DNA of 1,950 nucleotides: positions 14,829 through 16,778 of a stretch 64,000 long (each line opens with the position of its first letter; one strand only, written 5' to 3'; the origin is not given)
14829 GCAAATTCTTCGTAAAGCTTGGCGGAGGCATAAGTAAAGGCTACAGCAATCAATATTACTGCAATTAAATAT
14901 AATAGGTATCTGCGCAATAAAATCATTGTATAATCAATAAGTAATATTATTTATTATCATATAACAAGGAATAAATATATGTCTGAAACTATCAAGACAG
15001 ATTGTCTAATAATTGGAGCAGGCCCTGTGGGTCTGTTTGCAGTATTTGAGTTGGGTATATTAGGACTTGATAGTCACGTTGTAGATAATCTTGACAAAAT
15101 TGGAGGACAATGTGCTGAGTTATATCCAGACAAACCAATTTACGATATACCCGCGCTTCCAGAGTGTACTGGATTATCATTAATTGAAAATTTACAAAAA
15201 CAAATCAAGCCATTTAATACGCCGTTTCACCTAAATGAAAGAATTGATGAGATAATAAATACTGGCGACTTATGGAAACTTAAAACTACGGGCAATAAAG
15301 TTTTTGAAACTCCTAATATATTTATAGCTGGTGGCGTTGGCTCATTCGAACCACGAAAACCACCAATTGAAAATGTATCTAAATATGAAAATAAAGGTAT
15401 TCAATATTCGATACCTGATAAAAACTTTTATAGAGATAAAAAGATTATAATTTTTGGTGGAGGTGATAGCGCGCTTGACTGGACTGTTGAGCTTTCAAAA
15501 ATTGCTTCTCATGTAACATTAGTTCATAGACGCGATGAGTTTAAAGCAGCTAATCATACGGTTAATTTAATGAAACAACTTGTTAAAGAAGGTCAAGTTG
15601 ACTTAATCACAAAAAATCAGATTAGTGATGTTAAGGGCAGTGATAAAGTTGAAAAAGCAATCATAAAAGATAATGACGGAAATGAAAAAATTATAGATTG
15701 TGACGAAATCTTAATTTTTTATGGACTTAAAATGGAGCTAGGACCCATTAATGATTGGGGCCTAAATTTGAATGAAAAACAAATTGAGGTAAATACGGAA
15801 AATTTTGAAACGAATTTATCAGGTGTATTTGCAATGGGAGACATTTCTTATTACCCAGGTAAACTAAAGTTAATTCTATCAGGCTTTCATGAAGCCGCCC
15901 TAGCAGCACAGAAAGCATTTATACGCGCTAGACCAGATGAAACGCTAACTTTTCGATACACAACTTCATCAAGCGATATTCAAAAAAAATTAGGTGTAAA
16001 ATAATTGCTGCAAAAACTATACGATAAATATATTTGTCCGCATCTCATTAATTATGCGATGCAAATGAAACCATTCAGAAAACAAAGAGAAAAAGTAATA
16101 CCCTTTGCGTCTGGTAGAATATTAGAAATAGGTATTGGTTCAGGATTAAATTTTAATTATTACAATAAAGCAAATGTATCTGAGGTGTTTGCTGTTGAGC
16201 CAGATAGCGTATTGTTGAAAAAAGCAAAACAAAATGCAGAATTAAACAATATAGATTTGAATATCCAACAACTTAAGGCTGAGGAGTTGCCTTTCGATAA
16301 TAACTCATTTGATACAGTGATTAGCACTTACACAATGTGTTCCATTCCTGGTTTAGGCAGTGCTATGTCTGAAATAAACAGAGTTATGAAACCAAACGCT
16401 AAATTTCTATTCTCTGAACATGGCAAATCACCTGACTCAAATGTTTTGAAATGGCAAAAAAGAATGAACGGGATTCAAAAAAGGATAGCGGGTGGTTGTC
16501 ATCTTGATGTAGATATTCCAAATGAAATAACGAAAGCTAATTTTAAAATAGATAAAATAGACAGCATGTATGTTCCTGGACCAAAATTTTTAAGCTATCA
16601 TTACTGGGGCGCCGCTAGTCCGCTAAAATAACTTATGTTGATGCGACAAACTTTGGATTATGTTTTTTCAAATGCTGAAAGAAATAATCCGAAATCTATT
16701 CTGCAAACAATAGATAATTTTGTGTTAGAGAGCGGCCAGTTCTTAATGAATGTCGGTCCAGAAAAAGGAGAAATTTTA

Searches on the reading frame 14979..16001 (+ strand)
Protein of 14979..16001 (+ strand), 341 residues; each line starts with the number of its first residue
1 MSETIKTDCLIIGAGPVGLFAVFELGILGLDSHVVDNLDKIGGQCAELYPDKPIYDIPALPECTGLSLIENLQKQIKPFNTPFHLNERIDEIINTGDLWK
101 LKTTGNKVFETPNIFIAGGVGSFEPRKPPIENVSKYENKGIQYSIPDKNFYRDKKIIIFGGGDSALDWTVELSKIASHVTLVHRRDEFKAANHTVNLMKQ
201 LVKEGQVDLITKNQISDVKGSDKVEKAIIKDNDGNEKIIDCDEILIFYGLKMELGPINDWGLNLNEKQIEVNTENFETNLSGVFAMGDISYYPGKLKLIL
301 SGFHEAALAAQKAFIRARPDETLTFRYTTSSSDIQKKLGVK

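Call 73: search_protein_families(library=ncbifam, proteins=[window:14979-16001:+], max_evalue=0.00001)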
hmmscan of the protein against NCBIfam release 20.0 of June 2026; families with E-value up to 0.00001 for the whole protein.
window:14979-16001:+ (341 aa): 35 families (the best 25 are shown)
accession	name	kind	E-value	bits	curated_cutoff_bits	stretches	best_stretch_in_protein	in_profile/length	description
TIGR01292.1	TRX_reduct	equivalog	4.4e-44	150.5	343.45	1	8-291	2-276/300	thioredoxin-disulfide reductase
TIGR03140.1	AhpF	equivalog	3.2e-32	111.8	502.9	1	5-314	211-512/515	alkyl hydroperoxide reductase subunit F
TIGR03143.1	AhpF_homolog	hypoth_equivalog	4.2e-27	94.9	687.65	1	8-313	6-304/555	putative alkyl hydroperoxide reductase F subunit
TIGR04018.1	Bthiol_YpdA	hypoth_equivalog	6.6e-22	77.7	339.9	1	81-290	85-289/316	YpdA family putative bacillithiol disulfide reductase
TIGR01350.1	lipoamide_DH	equivalog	1.5e-20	73.3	408.8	1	105-314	126-330/461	dihydrolipoyl dehydrogenase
NF007614.0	PRK10262.1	equivalog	9.4e-18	64.4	644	1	3-290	3-289/321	thioredoxin-disulfide reductase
NF004943.0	PRK06292.2-1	equivalog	4.5e-15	55.4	432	1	153-311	171-326/456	dihydrolipoyl dehydrogenase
NF003585.0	PRK05249.1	equivalog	7.5e-15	54.5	465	1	109-313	137-333/464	Si-specific NAD(P)(+) transhydrogenase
NF004947.0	PRK06292.2-5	equivalog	2.1e-13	50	592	1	104-298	125-315/474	dihydrolipoyl dehydrogenase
TIGR02053.1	MerA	equivalog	2.1e-12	46.8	454.45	1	102-313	120-328/465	mercury(II) reductase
NF009409.0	PRK12770.1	subfamily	7.6e-12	45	343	1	151-296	171-332/360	putative glutamate synthase subunit beta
NF009410.0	PRK12771.1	subfamily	7.7e-12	44.6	516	1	152-291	267-422/566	NAD(P)-binding protein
TIGR01316.1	gltA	equivalog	3.7e-11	42.5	471.75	1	148-291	267-426/449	NADPH-dependent glutamate synthase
NF004991.0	PRK06370.1-3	subfamily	7.5e-11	41.2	620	1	114-290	168-342/509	FAD-containing oxidoreductase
NF004945.0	PRK06292.2-3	equivalog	1.1e-10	41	494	1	152-309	170-321/457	dihydrolipoyl dehydrogenase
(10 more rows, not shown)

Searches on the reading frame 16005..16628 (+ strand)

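Call 73: search_protein_families(library=ncbifam, proteins=[window:16005-16628:+], max_evalue=0.00001)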
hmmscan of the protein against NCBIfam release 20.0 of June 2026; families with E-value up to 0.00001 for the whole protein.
window:16005-16628:+ (208 aa): 24 families
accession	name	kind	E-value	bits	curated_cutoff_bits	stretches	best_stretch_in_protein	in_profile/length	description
NF045882.1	PLipidMtase_Leg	equivalog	7.9e-16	58.5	390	1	36-162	43-169/207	phospholipid N-methyltransferase PmtA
NF041536.1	ArsM_DUF2284_UU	exception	1.5e-12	46.6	575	1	38-138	79-182/459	arsenite methyltransferase/DUF2284 domain selenoprotein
TIGR01934.1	MenG_MenH_UbiE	subfamily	5e-12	45.6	158.35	1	25-141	29-146/223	ubiquinone/menaquinone biosynthesis methyltransferase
NF045667.1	MTase_DVU1556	equivalog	1.3e-11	44.4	155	1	37-182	24-162/213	DVU_1556 family methyltransferase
NF001244.0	PRK00216.1-5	equivalog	5.2e-11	42.3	216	1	29-143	42-160/236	bifunctional demethylmenaquinone methyltransferase/2-methoxy-6-polyprenyl-1,4-benzoquinol methylase UbiE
NF052510.1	methyltran_MpqE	exception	9.3e-10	38.3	335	1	31-141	42-156/234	methyl-plastoquinone biosynthesis methyltransferase MpqE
NF045825.1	FAmtase_mtf2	equivalog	3.7e-09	36.2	400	1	37-162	60-182/248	fatty-acid O-methyltransferase Mtf2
TIGR02072.1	BioC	equivalog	4.7e-09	36.4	184.95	1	33-171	32-162/244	malonyl-ACP O-methyltransferase BioC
NF001242.0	PRK00216.1-3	equivalog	5.7e-09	35.8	351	1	41-140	76-179/258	bifunctional demethylmenaquinone methyltransferase/2-methoxy-6-polyprenyl-1,4-benzoquinol methylase UbiE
NF041537.1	ArsM_AhpD_UU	exception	3.1e-08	32.8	510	1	38-138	79-182/345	arsenite methyltransferase/AhpD domain selenoprotein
NF045823.1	PthPhpthDimycoMt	equivalog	5.3e-08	32.3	300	1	75-155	107-183/256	phthiotriol/phenolphthiotriol dimycocerosates methyltransferase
NF047649.1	MTase_UXPK_star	exception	1.6e-07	30.6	460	1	38-137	80-182/283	methyltransferase/UXPK-star double selenoprotein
NF001240.0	PRK00216.1-1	equivalog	2.3e-07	30.1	378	1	38-141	66-173/251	bifunctional demethylmenaquinone methyltransferase/2-methoxy-6-polyprenyl-1,4-benzoquinol methylase UbiE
NF043040.1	corrin_prot_MT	hypoth_equivalog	4.6e-07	29.5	180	1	35-136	41-147/216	corrinoid protein-associated methyltransferase CpaM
NF001243.0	PRK00216.1-4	equivalog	5.3e-07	29.2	235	1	63-137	77-152/237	demethylmenaquinone methyltransferase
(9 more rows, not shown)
